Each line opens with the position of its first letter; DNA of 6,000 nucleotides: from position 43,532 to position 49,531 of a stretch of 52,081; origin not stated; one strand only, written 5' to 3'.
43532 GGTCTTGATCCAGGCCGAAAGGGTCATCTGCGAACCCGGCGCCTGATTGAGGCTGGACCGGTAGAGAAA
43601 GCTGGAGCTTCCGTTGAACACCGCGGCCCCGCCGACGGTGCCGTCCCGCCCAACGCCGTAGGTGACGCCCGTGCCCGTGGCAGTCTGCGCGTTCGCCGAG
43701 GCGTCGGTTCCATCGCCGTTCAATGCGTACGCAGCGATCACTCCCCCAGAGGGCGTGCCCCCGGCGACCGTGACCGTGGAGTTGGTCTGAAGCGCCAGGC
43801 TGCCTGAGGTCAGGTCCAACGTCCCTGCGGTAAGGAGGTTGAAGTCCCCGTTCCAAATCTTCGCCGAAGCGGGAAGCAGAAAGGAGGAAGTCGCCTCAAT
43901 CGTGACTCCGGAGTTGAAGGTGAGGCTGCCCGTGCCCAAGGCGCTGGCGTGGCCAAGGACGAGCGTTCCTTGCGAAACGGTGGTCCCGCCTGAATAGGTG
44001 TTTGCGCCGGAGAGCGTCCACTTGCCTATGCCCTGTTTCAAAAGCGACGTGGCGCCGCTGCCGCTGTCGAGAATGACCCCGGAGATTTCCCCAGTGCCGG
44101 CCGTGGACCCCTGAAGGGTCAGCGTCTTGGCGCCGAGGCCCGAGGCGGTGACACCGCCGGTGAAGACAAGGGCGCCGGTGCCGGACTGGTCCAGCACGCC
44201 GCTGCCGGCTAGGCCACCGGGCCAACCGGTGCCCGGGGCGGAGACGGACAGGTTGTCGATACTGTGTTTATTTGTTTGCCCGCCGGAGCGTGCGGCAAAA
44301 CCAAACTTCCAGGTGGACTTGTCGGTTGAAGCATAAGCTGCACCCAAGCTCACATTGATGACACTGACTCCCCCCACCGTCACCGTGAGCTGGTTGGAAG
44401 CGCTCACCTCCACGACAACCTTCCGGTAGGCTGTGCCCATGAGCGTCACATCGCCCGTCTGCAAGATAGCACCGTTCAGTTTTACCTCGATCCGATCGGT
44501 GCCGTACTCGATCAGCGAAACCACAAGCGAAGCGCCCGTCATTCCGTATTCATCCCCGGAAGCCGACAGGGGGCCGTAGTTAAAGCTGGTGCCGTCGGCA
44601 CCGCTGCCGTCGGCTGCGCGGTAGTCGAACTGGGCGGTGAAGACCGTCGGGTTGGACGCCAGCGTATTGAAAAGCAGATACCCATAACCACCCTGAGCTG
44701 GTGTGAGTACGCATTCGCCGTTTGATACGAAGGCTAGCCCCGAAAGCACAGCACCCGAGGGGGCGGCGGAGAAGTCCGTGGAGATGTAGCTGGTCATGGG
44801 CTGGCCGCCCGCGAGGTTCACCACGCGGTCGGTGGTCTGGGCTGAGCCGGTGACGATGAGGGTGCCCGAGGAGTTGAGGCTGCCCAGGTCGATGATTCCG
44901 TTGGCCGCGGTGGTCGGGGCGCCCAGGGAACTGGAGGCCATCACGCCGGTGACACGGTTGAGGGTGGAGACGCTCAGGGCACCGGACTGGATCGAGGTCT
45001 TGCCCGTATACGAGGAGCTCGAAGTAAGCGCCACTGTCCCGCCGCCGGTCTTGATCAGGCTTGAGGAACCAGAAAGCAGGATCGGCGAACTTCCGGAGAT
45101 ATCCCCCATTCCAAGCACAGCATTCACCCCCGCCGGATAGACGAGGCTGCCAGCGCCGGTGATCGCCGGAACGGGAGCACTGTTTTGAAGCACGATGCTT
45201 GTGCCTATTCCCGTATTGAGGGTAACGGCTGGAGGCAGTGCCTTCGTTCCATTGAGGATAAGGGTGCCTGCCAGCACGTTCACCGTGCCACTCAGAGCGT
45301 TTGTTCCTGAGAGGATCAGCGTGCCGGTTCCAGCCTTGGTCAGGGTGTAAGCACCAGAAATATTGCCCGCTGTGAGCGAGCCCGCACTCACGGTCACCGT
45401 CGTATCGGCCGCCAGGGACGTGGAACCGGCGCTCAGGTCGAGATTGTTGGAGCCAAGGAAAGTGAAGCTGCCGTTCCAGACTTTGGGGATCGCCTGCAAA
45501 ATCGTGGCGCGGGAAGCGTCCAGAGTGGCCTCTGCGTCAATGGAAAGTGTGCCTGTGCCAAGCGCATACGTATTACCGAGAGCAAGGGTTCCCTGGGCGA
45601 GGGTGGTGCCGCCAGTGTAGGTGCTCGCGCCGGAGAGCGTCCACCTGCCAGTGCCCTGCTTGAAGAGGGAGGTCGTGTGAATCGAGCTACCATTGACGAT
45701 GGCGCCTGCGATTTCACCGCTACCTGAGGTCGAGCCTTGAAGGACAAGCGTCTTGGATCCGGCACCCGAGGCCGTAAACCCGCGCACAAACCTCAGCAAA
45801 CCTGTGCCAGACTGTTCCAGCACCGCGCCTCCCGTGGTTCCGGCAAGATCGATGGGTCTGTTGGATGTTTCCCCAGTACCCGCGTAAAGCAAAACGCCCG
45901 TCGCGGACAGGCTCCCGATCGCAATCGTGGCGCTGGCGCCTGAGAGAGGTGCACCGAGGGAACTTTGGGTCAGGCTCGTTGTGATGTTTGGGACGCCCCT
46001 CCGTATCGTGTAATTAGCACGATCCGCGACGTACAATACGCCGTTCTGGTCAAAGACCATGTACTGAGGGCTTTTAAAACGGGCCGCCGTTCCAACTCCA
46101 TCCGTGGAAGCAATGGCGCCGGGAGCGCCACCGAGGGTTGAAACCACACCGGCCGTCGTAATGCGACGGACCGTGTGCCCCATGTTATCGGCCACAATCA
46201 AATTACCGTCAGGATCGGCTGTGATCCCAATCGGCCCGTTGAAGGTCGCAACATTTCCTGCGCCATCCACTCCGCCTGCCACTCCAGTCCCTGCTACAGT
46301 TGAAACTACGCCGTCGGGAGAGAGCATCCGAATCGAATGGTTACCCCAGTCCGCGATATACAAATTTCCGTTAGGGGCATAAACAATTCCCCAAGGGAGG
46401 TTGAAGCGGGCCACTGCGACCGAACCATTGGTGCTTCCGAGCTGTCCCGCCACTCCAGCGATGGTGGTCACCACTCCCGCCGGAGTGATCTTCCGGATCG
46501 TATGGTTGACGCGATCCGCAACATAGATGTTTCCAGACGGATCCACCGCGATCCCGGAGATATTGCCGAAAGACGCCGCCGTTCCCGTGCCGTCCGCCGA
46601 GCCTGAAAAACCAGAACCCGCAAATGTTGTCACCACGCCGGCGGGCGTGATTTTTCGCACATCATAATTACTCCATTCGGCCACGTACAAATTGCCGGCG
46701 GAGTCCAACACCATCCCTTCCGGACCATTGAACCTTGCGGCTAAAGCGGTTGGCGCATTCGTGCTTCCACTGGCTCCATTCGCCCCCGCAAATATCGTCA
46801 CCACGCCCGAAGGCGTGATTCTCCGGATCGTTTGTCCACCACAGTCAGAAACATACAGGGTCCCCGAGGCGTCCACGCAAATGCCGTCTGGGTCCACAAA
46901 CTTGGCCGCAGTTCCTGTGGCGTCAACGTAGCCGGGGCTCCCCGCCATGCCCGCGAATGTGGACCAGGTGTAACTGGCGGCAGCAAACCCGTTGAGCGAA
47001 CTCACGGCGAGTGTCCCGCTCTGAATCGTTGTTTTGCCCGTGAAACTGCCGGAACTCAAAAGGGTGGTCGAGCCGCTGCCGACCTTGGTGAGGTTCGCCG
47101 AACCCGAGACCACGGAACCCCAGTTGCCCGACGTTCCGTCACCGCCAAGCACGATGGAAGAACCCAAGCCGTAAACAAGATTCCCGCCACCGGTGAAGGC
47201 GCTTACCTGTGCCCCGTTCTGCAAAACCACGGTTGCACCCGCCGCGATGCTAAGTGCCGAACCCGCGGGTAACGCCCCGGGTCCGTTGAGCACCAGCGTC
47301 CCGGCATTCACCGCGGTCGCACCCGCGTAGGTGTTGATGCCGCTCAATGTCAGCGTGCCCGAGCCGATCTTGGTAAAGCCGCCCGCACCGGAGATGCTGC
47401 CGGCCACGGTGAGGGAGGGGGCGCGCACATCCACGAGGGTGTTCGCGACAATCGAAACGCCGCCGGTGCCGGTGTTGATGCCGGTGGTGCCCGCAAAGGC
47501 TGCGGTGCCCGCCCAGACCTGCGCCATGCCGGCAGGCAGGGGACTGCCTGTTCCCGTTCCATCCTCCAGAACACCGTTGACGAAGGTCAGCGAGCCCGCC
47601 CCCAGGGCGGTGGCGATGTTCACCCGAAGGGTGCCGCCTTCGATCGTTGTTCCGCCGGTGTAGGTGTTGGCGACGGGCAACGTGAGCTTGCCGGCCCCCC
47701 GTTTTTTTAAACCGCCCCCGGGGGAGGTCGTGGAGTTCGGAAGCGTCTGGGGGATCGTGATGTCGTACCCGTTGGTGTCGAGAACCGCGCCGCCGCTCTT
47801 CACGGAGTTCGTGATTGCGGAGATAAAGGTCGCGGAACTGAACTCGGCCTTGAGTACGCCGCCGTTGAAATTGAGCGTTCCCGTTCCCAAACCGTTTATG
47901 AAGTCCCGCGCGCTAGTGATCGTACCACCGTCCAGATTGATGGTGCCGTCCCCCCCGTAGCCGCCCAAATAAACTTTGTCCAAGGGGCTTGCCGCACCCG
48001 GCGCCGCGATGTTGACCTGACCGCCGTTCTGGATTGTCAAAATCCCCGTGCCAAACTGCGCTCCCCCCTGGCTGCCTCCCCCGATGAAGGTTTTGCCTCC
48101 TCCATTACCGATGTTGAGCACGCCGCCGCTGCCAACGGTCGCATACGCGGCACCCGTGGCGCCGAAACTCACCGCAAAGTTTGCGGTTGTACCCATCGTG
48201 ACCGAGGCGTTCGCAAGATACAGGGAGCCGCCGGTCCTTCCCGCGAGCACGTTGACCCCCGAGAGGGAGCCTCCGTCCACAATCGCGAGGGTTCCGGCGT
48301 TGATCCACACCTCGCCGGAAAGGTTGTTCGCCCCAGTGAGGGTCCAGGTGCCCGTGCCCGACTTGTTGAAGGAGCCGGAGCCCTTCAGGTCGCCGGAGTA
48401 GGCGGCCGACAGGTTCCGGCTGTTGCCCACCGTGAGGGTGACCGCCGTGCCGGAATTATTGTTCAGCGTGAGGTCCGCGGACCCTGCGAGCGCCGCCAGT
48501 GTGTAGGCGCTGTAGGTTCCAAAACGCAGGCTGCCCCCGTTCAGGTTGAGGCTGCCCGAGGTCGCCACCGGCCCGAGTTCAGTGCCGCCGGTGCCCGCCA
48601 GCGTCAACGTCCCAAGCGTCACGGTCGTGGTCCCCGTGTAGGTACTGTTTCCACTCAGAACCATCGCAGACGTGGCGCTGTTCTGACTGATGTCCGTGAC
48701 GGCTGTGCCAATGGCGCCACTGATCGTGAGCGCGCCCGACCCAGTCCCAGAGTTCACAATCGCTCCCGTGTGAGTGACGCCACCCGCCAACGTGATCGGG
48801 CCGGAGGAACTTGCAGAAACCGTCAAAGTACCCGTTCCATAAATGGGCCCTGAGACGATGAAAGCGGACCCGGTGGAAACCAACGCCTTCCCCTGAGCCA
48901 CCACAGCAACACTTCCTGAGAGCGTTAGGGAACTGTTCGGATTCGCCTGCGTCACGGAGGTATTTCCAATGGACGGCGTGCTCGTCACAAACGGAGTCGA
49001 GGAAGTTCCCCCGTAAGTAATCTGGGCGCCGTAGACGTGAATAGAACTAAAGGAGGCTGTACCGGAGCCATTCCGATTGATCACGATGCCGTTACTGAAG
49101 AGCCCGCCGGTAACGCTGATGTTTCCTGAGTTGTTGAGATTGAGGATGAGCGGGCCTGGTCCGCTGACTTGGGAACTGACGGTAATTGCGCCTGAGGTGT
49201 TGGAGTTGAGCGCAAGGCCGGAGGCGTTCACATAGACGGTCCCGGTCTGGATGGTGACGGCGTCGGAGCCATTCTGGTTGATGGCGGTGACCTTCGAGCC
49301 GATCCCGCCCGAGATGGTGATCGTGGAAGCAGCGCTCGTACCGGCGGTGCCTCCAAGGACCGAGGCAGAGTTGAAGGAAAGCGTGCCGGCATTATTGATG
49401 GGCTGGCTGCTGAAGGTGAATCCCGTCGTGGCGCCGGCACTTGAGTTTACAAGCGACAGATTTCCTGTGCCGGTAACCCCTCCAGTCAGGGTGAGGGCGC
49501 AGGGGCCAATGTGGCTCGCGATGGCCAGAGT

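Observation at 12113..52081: One uninterrupted 39.97-kb reading frame (at least 13,322 codons) encoding a mosaic giant surface protein, still open at the window edge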

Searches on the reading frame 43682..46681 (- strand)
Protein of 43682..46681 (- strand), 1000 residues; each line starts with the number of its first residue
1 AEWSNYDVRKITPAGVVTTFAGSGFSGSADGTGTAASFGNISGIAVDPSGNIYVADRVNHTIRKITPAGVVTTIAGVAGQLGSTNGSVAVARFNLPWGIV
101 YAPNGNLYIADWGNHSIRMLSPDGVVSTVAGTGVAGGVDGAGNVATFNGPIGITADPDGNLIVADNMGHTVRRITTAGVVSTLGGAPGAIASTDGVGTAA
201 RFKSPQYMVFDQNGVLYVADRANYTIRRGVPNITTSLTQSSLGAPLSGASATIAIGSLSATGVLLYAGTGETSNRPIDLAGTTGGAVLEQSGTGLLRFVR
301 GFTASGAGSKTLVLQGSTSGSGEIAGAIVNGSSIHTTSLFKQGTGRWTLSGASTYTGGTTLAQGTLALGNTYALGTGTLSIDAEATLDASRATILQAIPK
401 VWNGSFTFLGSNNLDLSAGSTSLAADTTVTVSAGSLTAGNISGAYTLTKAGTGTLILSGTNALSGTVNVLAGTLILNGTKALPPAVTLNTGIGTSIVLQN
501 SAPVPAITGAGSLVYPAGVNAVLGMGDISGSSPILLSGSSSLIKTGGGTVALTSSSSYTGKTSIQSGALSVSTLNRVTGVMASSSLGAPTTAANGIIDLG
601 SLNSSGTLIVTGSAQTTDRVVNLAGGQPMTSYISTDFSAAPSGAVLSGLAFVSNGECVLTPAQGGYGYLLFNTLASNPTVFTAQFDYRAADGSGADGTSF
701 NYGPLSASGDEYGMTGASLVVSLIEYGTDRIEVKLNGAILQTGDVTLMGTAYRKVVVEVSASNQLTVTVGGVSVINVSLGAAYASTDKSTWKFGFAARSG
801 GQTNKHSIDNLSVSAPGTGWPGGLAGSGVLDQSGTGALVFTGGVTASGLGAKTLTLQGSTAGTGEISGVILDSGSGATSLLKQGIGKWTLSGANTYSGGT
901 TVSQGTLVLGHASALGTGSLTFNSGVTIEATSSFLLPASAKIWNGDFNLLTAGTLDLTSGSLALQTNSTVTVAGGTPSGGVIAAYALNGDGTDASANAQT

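Call 4: search_protein_families(library=pfam, proteins=[window:43682-46681:-], max_evalue=0.01)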
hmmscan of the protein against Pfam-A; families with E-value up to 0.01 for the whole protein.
window:43682-46681:- (1000 aa): 6 families
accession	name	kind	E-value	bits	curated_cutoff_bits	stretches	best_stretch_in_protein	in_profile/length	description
PF12951.13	PATR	-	1.2e-26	92.9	27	4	880-909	1-30/30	Passenger-associated-transport-repeat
PF01436.27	NHL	-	2.3e-26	90.9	20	3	93-118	1-26/28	NHL repeat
PF25021.1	TEN_NHL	-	2.3e-13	50.3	27.1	1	32-80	135-181/357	Teneurin NHL domain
PF08450.18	SGL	-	1.9e-06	28.1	26.3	0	39-74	184-219/246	SMP-30/Gluconolactonase/LRE-like region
PF24684.1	Vgb_lyase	-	2.5e-05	23.7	50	0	148-181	181-214/290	Virginiamycin B lyase family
PF06739.17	SBBP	-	0.00011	22.5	20.5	1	40-55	14-29/38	Beta-propeller repeat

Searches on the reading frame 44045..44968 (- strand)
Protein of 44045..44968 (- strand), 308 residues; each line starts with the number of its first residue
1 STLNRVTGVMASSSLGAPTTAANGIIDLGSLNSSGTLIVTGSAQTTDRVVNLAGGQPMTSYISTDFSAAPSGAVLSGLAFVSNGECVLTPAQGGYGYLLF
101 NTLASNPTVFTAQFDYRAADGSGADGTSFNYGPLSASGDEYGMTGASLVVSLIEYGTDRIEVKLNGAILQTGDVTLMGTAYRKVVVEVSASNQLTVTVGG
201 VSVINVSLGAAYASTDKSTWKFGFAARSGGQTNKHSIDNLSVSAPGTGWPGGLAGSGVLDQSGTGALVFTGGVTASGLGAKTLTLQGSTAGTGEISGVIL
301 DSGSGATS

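Call 32: search_protein_families(library=ncbifam, proteins=[window:44045-44968:-], max_evalue=0.01)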
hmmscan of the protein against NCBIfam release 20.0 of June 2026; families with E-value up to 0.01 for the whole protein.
window:44045-44968:- (308 aa): 0 families

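Call 34: search_solved_structures(query=window:44045-44968:-, max_evalue=1)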
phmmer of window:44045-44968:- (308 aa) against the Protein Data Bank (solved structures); distinct sequences matched with E-value up to 1: 2.
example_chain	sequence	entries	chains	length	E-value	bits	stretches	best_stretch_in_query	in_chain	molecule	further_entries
1xao_A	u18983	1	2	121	0.69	12.2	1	47-112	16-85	Mitochondrial protein import protein MAS5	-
5nnz_B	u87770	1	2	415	0.74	12.1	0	30-59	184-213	Dynein assembly factor with WDR repeat domains 1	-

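Call 64: search_protein_families(library=pfam, proteins=[window:44045-44968:-], max_evalue=5)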
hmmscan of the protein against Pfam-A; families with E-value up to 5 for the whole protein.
window:44045-44968:- (308 aa): 0 families

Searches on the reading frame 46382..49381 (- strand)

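Call 4: search_protein_families(library=pfam, proteins=[window:46382-49381:-], max_evalue=0.01)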
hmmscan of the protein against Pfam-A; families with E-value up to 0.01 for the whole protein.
window:46382-49381:- (1000 aa): 9 families
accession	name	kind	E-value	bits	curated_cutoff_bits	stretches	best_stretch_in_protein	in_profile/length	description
PF12951.13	PATR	-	1.1e-27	96.2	27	4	558-587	1-30/30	Passenger-associated-transport-repeat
PF01436.27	NHL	-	7.1e-18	64.1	20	2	938-964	1-27/28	NHL repeat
PF25021.1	TEN_NHL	-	2e-14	53.8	27.1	2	932-981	135-182/357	Teneurin NHL domain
PF08450.18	SGL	-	2.1e-12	47.6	26.3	2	829-861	184-216/246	SMP-30/Gluconolactonase/LRE-like region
PF05787.19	PhoX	-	1.9e-08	34.4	24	1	798-870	395-473/515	Alkaline phosphatase PhoX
PF24684.1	Vgb_lyase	-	9.6e-05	21.8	50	1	828-921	180-259/290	Virginiamycin B lyase family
PF13449.12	Phytase-like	-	0.00016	22.1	27.6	1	823-901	60-141/284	Esterase-like activity of phytase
PF20067.5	SSL_N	-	0.00026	21.2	18.9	0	885-901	21-37/46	Strictosidine synthase-like, N-terminal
PF06739.17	SBBP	-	0.0025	18.2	20.5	1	940-955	14-29/38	Beta-propeller repeat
